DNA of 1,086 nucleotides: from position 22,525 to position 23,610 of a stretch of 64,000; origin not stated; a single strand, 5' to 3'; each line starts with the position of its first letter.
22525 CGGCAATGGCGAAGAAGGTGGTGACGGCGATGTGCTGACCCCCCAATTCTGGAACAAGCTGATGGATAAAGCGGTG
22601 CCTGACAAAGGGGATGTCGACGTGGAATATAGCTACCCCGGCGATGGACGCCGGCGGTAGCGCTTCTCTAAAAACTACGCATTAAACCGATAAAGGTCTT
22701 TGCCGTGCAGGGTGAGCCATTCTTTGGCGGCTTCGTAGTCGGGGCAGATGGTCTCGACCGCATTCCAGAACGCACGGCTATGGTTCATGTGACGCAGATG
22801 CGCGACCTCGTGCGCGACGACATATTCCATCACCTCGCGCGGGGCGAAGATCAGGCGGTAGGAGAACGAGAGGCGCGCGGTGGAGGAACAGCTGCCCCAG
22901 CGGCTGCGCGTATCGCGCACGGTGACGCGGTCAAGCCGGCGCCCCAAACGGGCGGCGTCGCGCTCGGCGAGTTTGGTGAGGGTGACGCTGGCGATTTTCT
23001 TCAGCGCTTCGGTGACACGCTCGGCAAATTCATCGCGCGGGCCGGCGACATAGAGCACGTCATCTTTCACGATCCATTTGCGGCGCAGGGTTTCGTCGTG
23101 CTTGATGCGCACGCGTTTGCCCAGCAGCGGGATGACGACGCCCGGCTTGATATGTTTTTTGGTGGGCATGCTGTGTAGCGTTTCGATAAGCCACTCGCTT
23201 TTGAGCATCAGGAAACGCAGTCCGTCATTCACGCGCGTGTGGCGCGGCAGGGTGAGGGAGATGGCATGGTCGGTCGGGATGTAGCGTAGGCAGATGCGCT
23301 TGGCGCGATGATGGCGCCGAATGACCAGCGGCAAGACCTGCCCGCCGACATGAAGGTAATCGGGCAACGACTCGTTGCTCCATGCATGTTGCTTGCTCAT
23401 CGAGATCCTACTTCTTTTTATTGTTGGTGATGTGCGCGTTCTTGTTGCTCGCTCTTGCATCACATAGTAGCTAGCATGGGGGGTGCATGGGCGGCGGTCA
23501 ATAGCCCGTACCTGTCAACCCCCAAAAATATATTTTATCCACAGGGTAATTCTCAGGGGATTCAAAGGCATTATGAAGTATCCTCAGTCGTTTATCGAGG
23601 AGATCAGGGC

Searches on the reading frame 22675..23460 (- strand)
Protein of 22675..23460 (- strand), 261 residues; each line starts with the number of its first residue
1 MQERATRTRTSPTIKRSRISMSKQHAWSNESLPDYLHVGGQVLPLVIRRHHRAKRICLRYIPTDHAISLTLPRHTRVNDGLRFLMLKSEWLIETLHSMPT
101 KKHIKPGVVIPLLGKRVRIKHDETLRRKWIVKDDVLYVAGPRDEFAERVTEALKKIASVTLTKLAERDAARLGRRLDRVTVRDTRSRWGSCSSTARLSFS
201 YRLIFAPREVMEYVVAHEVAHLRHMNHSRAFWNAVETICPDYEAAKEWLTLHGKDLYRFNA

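Call 59: search_protein_families(library=pfam, proteins=[window:22675-23460:-], max_evalue=0.001)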
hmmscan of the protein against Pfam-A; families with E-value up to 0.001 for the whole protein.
window:22675-23460:- (261 aa): 1 family
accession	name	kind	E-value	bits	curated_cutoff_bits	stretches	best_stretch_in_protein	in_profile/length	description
PF01863.23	YgjP-like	-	1.9e-47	162.4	26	1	61-250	7-205/207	YgjP-like, metallopeptidase domain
